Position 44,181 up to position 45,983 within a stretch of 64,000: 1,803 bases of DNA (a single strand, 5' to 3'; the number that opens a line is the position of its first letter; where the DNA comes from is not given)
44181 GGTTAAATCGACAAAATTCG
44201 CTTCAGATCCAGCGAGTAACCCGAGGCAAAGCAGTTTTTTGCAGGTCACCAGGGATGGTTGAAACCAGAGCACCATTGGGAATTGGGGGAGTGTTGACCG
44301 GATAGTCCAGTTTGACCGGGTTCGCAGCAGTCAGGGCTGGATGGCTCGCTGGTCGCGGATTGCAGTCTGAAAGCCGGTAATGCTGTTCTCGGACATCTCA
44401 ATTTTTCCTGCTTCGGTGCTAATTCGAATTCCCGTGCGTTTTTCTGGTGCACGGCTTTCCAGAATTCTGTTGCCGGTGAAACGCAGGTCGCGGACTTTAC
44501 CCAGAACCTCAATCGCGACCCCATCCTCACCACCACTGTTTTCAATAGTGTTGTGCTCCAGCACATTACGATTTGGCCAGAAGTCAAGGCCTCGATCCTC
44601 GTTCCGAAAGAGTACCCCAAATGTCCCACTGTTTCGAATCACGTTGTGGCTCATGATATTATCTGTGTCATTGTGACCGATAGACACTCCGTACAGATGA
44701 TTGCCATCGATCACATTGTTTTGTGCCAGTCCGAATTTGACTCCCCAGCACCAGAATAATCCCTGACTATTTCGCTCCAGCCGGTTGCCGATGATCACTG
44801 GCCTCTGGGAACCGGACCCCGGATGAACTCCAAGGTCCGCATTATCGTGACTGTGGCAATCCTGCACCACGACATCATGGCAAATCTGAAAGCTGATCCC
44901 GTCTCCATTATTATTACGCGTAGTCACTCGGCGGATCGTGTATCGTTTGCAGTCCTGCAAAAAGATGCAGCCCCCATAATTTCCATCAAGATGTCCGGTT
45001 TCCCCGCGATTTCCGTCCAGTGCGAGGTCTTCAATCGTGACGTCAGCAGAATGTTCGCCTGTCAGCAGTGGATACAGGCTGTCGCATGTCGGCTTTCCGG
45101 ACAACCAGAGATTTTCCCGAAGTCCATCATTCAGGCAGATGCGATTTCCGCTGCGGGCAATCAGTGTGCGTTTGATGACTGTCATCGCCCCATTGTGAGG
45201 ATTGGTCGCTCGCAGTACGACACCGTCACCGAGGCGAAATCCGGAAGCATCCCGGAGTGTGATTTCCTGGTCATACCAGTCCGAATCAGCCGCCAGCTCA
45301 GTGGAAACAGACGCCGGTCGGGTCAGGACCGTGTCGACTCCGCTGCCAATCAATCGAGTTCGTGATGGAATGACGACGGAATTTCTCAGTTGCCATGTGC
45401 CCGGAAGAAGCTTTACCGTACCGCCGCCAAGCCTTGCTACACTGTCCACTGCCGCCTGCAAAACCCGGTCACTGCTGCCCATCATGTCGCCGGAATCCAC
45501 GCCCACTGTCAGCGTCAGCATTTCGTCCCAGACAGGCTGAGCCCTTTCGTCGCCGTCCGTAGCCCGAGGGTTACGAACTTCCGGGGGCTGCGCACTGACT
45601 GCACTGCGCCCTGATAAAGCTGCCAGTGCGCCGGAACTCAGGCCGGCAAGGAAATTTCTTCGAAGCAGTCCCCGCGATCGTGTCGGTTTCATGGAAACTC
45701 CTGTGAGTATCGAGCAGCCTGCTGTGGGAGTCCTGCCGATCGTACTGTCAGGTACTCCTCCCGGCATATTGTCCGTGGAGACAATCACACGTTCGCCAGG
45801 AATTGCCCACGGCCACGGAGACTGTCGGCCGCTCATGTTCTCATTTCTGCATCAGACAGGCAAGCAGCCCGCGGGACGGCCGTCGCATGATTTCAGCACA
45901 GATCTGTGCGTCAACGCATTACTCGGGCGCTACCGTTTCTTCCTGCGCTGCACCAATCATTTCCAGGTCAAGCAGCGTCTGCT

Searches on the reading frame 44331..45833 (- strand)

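Call 55: search_protein_families(library=pfam, proteins=[window:44331-45833:-], max_evalue=0.001)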
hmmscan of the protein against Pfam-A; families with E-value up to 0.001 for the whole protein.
window:44331-45833:- (500 aa): 2 families
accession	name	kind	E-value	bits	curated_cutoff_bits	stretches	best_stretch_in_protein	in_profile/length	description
PF13229.12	Beta_helix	-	1.1e-16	61.3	25.9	1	283-412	19-147/158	Right handed beta helix region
PF05048.19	NosD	-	1.1e-09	38.5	23.6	2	347-459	73-171/212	Periplasmic copper-binding protein (NosD)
